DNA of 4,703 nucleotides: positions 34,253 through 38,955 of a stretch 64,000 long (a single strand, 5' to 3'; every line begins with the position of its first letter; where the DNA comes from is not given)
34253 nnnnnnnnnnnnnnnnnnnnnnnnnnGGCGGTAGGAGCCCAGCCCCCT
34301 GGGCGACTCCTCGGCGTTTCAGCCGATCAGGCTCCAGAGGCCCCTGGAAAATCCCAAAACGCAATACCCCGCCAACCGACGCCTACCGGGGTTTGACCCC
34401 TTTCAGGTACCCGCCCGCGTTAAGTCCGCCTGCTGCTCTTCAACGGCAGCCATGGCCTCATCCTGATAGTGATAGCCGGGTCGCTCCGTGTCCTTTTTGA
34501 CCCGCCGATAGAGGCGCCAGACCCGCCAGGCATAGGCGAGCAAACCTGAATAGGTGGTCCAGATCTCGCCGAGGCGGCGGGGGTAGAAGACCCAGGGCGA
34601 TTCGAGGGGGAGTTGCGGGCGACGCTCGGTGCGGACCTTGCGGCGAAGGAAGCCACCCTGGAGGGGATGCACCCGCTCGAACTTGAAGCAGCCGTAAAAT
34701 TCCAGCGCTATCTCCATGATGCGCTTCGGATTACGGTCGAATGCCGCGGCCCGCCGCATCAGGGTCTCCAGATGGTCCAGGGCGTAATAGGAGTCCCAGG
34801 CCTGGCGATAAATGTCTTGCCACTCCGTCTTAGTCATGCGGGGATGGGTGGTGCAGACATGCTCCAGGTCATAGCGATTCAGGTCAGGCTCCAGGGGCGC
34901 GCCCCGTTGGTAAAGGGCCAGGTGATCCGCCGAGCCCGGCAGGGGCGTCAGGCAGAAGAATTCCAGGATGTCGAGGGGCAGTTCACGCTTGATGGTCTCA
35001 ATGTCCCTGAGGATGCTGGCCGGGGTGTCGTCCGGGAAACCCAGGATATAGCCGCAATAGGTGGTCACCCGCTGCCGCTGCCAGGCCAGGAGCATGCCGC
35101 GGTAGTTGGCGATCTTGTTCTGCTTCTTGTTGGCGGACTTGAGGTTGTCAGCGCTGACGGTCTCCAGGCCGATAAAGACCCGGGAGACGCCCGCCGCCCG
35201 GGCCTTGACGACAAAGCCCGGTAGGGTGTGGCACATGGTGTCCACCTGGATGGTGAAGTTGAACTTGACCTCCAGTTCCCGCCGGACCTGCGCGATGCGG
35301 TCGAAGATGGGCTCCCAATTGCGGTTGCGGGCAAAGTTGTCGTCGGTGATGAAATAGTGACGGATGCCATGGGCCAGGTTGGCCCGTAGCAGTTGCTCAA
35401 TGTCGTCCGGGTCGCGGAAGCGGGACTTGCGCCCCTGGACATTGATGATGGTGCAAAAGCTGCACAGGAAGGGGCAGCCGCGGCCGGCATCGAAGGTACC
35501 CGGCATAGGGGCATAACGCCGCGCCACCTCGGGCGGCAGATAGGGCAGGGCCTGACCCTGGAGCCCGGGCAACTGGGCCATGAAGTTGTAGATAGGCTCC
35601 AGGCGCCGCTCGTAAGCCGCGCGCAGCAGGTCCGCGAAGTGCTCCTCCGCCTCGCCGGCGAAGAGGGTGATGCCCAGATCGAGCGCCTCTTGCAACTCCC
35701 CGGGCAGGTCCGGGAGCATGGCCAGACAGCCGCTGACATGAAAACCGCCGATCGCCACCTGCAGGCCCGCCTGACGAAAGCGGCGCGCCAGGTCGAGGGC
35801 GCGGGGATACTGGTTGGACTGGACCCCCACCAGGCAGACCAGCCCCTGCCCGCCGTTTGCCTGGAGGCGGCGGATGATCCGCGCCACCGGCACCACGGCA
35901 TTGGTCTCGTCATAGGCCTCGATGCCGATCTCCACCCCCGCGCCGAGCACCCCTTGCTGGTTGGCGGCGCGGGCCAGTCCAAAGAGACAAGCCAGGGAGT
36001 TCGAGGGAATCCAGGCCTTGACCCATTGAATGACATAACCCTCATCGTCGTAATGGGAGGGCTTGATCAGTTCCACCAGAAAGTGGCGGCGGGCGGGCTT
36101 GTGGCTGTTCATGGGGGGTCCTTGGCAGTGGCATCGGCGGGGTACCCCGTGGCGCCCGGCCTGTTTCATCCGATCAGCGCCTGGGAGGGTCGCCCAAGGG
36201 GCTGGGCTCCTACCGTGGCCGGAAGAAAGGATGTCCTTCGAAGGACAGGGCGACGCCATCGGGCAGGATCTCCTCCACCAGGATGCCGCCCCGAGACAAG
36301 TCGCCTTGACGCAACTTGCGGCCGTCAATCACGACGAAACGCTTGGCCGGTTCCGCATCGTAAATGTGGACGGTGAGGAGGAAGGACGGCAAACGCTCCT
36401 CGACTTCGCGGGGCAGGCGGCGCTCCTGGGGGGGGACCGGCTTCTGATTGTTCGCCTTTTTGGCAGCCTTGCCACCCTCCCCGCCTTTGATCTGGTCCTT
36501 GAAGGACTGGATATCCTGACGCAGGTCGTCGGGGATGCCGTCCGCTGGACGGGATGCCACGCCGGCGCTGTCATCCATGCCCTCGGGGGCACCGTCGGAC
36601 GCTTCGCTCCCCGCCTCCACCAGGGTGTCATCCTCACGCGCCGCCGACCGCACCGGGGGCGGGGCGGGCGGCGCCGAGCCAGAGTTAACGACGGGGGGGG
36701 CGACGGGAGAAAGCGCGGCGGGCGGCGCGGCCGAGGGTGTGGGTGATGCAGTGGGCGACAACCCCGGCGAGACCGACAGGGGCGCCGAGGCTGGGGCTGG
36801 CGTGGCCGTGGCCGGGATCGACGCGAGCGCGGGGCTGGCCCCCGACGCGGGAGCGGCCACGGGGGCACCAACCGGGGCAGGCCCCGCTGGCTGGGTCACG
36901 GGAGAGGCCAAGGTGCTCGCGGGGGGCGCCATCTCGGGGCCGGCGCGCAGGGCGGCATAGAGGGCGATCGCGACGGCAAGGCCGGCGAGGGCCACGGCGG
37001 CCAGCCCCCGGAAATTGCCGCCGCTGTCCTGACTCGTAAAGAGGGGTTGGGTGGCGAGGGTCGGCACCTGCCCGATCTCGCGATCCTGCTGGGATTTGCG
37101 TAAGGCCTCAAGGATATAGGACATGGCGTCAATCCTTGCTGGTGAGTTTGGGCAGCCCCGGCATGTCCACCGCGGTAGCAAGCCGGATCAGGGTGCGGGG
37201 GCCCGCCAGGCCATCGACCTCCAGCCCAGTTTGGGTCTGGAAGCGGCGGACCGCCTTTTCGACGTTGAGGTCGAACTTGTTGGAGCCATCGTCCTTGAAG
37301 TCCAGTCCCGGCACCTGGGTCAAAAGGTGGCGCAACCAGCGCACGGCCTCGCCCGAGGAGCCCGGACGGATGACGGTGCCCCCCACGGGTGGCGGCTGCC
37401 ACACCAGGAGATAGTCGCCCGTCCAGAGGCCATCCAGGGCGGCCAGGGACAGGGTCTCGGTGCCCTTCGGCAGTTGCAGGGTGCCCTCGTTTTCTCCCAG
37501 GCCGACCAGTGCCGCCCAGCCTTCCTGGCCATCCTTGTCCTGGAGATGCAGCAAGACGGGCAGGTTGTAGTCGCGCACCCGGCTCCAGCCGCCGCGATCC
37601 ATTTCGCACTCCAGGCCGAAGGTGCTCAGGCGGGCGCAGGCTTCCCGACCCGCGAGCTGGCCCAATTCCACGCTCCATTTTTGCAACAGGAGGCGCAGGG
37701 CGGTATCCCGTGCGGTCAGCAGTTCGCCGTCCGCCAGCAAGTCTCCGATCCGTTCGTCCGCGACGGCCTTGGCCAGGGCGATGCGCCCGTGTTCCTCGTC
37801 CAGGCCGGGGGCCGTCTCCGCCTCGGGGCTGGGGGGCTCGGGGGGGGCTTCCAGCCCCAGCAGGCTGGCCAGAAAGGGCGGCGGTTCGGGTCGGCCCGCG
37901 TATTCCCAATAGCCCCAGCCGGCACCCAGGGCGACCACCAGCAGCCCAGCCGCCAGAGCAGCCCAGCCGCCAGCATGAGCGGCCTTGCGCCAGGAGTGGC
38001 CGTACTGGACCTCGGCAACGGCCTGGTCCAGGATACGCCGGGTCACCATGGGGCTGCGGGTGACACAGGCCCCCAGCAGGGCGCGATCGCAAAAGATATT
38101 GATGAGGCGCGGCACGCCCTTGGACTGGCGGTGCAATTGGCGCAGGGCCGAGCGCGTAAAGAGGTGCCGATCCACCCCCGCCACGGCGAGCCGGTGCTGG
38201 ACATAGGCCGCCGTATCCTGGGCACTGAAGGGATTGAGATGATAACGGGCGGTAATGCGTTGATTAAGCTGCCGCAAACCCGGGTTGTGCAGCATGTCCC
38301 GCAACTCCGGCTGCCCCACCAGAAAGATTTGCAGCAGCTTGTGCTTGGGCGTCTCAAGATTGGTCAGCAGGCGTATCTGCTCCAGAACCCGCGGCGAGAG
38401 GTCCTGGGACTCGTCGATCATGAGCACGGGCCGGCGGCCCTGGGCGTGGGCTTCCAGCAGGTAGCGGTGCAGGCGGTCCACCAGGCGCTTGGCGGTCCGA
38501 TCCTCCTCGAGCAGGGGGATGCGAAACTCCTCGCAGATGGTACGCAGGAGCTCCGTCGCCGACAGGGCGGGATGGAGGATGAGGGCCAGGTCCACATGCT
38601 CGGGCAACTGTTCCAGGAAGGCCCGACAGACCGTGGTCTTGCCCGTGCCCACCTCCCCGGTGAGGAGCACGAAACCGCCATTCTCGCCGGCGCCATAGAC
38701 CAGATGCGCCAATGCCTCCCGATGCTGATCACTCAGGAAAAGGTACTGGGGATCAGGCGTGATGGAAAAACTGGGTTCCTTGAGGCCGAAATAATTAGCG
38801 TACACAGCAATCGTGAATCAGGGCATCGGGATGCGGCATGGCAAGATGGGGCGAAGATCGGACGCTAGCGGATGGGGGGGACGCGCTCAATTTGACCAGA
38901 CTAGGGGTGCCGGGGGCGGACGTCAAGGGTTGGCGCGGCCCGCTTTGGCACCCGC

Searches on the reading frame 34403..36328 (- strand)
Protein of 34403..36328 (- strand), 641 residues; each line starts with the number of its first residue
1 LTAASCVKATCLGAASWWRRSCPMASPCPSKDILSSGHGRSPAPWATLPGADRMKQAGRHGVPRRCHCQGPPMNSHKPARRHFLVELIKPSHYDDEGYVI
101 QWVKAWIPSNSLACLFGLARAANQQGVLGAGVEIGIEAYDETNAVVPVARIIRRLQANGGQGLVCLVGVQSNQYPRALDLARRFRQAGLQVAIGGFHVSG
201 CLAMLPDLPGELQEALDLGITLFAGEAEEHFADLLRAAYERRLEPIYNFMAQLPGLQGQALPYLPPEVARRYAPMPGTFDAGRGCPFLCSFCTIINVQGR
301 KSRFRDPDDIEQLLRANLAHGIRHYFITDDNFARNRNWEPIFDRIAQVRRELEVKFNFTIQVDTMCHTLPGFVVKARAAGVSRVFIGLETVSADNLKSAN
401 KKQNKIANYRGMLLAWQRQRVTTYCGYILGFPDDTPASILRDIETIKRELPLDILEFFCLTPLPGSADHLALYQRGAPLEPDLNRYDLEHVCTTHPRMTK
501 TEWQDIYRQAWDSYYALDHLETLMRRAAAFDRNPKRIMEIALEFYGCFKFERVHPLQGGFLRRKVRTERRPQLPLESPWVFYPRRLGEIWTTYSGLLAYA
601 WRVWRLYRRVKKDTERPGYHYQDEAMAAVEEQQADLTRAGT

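Call 55: search_protein_families(library=pfam, proteins=[window:34403-36328:-], max_evalue=0.001)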
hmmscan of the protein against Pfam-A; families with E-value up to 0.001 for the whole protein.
window:34403-36328:- (641 aa): 1 family
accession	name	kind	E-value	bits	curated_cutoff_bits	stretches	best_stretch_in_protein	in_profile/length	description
PF04055.27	Radical_SAM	-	1.1e-14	55.4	29.5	1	282-444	4-164/166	Radical SAM superfamily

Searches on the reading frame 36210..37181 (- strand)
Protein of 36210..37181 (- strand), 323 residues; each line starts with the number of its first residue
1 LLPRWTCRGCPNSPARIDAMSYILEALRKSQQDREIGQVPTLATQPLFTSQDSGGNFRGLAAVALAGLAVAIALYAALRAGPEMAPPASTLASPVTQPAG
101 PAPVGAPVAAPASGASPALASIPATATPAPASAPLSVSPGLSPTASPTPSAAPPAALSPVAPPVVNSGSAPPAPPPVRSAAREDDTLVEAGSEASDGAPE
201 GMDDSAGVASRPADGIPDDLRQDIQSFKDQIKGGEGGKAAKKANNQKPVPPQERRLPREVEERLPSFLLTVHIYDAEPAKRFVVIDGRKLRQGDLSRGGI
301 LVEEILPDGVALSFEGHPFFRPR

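Call 55: search_protein_families(library=pfam, proteins=[window:36210-37181:-], max_evalue=0.001)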
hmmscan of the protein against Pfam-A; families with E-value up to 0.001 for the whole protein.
window:36210-37181:- (323 aa): 1 family
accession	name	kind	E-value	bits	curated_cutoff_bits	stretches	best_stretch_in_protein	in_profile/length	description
PF16537.11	T2SSB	-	3.3e-15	55.9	28.4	1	264-319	1-56/60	Type II secretion system protein B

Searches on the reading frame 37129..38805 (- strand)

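Call 55: search_protein_families(library=pfam, proteins=[window:37129-38805:-], max_evalue=0.001)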
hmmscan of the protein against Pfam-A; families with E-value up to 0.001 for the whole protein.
window:37129-38805:- (558 aa): 6 families
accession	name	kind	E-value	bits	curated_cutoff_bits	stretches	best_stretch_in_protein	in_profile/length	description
PF13401.12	AAA_22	-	9e-29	100.9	27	1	42-172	4-130/130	AAA domain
PF13191.12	AAA_16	-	5.2e-15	56.8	32.6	1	24-157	4-164/167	AAA ATPase domain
PF01471.23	PG_binding_1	-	3.3e-10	40.4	23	1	484-541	1-56/57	Putative peptidoglycan binding domain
PF13245.12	AAA_19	-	4.5e-06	27.3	25.1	1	44-165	12-125/134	AAA domain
PF21327.3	GspA_C39-like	-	9.3e-05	23.2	27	1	390-469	19-97/97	GspA, peptidase C39-like domain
PF00004.35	AAA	-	0.00013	22.8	21.2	1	46-176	1-118/131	ATPase family associated with various cellular activities (AAA)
